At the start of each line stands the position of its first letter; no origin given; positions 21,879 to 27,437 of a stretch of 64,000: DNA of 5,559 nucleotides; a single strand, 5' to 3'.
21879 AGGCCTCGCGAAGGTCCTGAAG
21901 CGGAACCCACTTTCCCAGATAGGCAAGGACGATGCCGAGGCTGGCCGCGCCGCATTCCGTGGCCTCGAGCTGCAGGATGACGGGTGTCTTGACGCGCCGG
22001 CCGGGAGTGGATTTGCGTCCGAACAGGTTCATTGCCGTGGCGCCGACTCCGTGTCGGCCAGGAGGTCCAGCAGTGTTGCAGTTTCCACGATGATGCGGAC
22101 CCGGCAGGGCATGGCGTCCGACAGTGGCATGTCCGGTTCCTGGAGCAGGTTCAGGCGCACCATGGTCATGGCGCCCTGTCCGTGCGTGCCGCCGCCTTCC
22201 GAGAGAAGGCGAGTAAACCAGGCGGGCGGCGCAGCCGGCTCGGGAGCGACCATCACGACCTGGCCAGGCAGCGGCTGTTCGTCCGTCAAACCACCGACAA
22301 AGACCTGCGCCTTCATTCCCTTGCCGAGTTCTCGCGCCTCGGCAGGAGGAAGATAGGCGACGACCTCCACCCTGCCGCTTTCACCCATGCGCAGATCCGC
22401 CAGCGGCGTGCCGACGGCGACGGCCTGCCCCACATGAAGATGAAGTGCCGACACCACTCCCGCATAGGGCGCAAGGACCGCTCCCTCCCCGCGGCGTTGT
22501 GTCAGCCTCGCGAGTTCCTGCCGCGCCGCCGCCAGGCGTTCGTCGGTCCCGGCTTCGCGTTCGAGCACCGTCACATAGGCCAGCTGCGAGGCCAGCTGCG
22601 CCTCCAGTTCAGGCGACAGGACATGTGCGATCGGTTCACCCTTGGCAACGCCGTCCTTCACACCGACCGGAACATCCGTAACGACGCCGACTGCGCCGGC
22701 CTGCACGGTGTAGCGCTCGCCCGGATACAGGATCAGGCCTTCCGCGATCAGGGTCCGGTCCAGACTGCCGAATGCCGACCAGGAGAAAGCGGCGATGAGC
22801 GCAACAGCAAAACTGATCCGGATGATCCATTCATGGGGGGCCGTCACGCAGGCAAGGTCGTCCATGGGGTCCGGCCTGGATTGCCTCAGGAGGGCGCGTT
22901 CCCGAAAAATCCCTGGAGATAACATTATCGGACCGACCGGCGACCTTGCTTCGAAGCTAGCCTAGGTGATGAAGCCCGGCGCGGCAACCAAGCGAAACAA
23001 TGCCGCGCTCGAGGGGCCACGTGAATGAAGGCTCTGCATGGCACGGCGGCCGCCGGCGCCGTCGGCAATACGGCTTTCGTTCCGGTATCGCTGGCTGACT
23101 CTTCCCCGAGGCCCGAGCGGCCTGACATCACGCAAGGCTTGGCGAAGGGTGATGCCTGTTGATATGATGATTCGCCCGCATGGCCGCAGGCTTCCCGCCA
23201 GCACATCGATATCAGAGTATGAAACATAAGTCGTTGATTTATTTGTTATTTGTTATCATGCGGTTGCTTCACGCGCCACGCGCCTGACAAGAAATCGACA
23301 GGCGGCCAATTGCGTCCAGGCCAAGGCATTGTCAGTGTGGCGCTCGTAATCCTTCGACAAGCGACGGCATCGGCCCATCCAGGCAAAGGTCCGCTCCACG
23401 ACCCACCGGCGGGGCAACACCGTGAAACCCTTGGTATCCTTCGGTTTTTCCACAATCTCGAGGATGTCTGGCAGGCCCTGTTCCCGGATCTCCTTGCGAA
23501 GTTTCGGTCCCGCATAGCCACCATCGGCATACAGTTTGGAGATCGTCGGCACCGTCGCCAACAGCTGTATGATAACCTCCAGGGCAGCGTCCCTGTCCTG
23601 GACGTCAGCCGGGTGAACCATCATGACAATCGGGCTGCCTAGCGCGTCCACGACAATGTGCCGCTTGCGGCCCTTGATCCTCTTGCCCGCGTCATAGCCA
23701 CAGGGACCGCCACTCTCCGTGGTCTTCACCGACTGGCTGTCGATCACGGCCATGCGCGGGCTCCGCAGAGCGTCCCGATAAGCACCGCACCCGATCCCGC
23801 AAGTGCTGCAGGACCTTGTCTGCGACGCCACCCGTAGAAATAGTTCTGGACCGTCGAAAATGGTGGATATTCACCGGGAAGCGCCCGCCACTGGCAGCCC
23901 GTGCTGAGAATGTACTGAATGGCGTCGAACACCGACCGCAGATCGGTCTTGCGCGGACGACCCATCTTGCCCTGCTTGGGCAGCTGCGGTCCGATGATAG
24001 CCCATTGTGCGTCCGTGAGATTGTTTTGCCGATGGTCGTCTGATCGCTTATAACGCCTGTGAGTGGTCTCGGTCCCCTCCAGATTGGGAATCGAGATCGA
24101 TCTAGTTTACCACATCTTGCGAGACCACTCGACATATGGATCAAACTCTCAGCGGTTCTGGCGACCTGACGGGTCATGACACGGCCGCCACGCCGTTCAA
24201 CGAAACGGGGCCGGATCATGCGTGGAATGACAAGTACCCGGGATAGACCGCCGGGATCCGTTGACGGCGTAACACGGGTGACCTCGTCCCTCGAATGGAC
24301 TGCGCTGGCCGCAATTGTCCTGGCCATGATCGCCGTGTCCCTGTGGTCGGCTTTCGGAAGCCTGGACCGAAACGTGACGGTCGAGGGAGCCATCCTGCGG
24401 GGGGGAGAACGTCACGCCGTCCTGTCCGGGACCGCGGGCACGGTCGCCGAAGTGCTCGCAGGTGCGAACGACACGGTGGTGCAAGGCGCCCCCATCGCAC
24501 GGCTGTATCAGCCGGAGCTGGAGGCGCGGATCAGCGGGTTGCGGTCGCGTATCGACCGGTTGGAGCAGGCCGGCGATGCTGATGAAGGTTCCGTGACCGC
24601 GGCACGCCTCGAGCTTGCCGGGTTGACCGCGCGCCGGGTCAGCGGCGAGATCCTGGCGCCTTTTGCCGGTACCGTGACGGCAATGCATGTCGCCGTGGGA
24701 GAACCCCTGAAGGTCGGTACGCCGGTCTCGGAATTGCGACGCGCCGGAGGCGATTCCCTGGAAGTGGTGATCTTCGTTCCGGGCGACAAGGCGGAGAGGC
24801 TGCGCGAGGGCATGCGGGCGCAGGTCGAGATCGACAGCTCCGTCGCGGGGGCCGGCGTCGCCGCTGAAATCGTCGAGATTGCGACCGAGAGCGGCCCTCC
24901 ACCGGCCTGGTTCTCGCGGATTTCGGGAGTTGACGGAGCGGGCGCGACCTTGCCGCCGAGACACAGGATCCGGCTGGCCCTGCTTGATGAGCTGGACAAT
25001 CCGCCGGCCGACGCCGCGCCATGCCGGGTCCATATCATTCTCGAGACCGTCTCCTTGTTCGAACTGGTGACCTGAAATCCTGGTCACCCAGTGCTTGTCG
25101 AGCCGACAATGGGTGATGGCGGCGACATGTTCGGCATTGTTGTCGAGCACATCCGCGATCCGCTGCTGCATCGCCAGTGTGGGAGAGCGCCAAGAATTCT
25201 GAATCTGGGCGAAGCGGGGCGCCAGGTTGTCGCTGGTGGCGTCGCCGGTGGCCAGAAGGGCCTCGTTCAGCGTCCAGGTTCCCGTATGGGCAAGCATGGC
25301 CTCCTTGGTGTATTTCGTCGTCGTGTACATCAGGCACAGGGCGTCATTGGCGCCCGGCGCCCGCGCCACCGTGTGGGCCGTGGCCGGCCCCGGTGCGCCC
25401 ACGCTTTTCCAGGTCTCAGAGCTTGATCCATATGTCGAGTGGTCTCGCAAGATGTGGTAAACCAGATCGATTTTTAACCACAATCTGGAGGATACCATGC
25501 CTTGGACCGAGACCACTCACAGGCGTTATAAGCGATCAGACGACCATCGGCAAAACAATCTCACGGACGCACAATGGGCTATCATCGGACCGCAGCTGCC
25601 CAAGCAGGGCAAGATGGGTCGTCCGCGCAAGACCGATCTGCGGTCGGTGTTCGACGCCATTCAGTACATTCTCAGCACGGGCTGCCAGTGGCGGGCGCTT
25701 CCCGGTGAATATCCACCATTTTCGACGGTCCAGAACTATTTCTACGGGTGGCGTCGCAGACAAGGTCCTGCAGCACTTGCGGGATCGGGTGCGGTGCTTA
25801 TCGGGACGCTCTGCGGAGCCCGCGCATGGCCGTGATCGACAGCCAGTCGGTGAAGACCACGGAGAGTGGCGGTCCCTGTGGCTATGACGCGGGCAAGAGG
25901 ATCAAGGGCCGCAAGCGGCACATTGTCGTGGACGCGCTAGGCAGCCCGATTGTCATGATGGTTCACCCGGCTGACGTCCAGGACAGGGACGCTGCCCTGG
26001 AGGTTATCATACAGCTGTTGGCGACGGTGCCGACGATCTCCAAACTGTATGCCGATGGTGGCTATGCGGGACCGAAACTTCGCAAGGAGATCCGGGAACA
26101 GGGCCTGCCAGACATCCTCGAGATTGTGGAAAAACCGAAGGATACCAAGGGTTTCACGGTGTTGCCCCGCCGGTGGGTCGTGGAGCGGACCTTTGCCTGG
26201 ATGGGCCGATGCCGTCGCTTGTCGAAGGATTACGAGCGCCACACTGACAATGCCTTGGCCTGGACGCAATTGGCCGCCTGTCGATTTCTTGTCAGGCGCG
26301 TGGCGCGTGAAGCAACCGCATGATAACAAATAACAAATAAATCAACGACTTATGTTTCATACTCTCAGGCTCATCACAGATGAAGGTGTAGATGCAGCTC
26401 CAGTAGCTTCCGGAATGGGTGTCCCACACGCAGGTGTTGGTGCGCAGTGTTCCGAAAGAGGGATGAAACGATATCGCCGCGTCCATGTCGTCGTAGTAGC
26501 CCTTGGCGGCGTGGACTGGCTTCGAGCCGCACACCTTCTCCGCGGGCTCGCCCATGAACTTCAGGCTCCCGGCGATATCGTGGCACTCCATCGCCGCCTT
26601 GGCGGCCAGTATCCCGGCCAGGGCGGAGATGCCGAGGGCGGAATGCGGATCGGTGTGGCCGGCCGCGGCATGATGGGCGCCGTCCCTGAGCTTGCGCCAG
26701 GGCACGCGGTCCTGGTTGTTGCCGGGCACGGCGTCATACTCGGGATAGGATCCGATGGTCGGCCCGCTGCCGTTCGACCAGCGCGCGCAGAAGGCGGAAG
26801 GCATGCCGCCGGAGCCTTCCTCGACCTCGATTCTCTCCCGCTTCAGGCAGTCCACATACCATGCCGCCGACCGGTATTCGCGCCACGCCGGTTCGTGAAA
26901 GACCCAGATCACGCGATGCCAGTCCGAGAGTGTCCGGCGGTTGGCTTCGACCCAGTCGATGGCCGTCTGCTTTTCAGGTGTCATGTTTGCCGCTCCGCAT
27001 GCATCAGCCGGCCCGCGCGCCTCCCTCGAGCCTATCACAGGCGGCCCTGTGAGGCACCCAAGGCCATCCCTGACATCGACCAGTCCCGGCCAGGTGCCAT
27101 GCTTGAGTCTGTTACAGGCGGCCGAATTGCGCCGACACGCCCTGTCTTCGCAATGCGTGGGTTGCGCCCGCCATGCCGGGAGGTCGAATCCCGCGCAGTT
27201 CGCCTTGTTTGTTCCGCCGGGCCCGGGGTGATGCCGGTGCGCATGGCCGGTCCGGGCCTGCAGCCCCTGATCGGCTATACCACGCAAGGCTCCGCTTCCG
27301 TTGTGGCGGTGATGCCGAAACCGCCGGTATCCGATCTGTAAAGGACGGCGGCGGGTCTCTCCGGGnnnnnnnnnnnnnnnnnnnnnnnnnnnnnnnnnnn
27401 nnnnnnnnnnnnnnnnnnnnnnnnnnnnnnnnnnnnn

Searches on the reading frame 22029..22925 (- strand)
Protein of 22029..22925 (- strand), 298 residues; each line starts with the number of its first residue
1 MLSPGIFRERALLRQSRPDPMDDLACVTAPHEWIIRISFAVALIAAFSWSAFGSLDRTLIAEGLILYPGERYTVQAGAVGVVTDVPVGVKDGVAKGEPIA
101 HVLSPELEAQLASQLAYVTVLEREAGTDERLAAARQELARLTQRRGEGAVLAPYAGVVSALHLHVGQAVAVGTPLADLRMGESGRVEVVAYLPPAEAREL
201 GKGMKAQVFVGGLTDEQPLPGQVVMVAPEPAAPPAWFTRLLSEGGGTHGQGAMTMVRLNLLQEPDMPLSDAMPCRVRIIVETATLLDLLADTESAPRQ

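Call 3: search_protein_families(library=pfam, proteins=[window:22029-22925:-], max_evalue=0.01)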
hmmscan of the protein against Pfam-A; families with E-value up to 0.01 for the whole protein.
window:22029-22925:- (298 aa): 3 families
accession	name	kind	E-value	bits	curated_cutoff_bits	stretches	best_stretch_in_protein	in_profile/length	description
PF13437.12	HlyD_3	-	1.4e-13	52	22.2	1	150-232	2-82/106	HlyD family secretion protein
PF16576.10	HlyD_D23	-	1.1e-10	41.6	30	1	57-229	4-187/214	Barrel-sandwich domain of CusB or HlyD membrane-fusion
PF00364.28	Biotin_lipoyl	-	9e-05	22.7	22.1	0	150-178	45-73/73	Biotin-requiring enzyme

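Call 4: search_protein_families(library=ncbifam, proteins=[window:22029-22925:-], max_evalue=0.01)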
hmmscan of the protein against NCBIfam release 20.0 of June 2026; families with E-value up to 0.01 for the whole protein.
window:22029-22925:- (298 aa): 4 families
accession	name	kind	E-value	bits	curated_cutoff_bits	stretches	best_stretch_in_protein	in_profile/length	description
TIGR03794.1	NHLM_micro_HlyD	equivalog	2e-26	92.8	156.2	2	14-124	1-111/421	NHLP bacteriocin system secretion protein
TIGR01843.1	type_I_hlyD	subfamily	7.7e-12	44.9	208.65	2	31-124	3-96/422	HlyD family type I secretion periplasmic adaptor subunit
TIGR01730.1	RND_mfp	subfamily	2.5e-09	36.6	94.9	1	110-229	97-213/322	efflux RND transporter periplasmic adaptor subunit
TIGR00999.1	8a0102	subfamily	4.8e-08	32.5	319.3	1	131-229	74-170/271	CzcB/NccB family metal efflux transporter periplasmic adaptor subunit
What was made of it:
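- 22029..22925 (-): HlyD-type NHLP secretion adaptor. Best NCBIfam hit is TIGR03794 NHLM_micro_HlyD, E 2e-26 but below the family cut-off (call 4).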

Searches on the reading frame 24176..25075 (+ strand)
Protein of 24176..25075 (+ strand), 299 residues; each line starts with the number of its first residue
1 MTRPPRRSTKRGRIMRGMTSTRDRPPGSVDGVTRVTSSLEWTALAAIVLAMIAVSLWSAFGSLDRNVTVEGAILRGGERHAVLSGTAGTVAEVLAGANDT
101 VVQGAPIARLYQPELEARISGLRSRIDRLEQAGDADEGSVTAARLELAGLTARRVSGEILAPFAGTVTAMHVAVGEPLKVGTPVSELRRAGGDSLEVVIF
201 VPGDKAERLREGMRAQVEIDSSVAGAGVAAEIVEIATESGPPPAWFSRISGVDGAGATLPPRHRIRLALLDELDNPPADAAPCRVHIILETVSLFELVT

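Call 3: search_protein_families(library=pfam, proteins=[window:24176-25075:+], max_evalue=0.01)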
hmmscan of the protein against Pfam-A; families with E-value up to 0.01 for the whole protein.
window:24176-25075:+ (299 aa): 4 families
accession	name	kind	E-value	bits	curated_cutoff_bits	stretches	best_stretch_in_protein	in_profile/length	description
PF13437.12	HlyD_3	-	4.7e-12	47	22.2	1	159-241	2-82/106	HlyD family secretion protein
PF16576.10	HlyD_D23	-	1.6e-07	31.2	30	1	63-235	2-184/214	Barrel-sandwich domain of CusB or HlyD membrane-fusion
PF00364.28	Biotin_lipoyl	-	2e-07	31.2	22.1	0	150-186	36-72/73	Biotin-requiring enzyme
PF14023.12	Bestrophin-like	-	0.0014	18.7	32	1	43-154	39-155/232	Bestrophin-like domain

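Call 4: search_protein_families(library=ncbifam, proteins=[window:24176-25075:+], max_evalue=0.01)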
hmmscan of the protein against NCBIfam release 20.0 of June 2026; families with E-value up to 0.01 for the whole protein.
window:24176-25075:+ (299 aa): 7 families
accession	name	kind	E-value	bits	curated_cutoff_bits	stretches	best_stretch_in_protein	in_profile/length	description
TIGR03794.1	NHLM_micro_HlyD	equivalog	1.3e-19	70.5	156.2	2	26-131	5-110/421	NHLP bacteriocin system secretion protein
TIGR01730.1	RND_mfp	subfamily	8.2e-12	44.7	94.9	1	128-238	106-213/322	efflux RND transporter periplasmic adaptor subunit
TIGR01843.1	type_I_hlyD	subfamily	2.6e-08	33.3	208.65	1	40-130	4-94/422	HlyD family type I secretion periplasmic adaptor subunit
TIGR00999.1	8a0102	subfamily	5.2e-07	29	319.3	1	143-236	79-168/271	CzcB/NccB family metal efflux transporter periplasmic adaptor subunit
TIGR00998.1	8a0101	subfamily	3.4e-06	26.2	390.8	0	41-124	4-87/334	EmrA/EmrK family multidrug efflux transporter periplasmic adaptor subunit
NF008814.0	PRK11854.1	equivalog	4.8e-05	22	722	0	152-192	245-285/637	pyruvate dehydrogenase complex dihydrolipoyllysine-residue acetyltransferase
NF005117.0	PRK06549.1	equivalog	0.0014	19.3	159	0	150-181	92-123/130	acetyl-CoA carboxylase biotin carboxyl carrier protein subunit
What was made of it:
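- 24176..25075 (+): Second HlyD-type adaptor gene (41% identical to the first), lying inverted between the two IS5 copies. TIGR03794/HlyD_3 hits (calls 3, 4).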

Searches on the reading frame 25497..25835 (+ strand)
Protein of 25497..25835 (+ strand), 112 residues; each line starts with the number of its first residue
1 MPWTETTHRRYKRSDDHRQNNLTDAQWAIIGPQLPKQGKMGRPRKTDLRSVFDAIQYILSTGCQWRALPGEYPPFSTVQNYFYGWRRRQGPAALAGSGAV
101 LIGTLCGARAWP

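Call 24: search_protein_families(library=ncbifam, proteins=[window:25497-25835:+], max_evalue=0.00001)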
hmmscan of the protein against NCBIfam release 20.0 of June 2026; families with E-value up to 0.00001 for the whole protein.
window:25497-25835:+ (112 aa): 1 family
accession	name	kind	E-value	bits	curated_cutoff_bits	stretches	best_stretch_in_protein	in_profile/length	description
NF033580.1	transpos_IS5_3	equivalog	4.6e-23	82.1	110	1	19-89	2-72/258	IS5 family transposase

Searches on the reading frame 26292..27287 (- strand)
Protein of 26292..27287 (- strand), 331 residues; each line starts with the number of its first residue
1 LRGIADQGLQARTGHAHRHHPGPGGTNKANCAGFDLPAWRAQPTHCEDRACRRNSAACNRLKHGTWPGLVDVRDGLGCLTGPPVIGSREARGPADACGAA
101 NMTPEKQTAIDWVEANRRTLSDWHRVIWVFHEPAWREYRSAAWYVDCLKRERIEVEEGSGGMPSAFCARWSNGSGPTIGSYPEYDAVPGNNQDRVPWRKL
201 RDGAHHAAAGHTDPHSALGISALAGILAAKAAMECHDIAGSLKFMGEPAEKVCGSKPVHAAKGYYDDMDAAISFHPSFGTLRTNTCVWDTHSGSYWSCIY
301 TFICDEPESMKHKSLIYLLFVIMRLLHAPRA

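Call 3: search_protein_families(library=pfam, proteins=[window:26292-27287:-], max_evalue=0.01)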
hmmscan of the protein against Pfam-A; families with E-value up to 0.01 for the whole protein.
window:26292-27287:- (331 aa): 1 family
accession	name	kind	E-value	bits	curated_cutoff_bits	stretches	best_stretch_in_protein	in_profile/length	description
PF01546.33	Peptidase_M20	-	0.0086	16.4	24.6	0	184-277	6-98/206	Peptidase family M20/M25/M40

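Call 4: search_protein_families(library=ncbifam, proteins=[window:26292-27287:-], max_evalue=0.01)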
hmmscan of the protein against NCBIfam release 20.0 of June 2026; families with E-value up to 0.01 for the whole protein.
window:26292-27287:- (331 aa): 3 families
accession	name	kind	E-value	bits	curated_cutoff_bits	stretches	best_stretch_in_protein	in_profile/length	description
TIGR01891.1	amidohydrolases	subfamily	1.8e-20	73.4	153.75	1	121-279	2-155/366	amidohydrolase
NF040868.1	carboxypep_CpsA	equivalog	4.9e-08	32.1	500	1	123-275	18-165/391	carboxypeptidase CpsA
NF038260.1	ectoine_DoeB_2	equivalog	0.0026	16.7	550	1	130-270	18-149/378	N(2)-acetyl-L-2,4-diaminobutanoate deacetylase DoeB2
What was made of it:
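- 26366..26984 (-): 5' fragment of an M20 amidohydrolase gene, truncated by IS5 copy B. Probably not part of the pathway. TIGR01891 matches only profile positions 2-155 of 366 (call 4).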
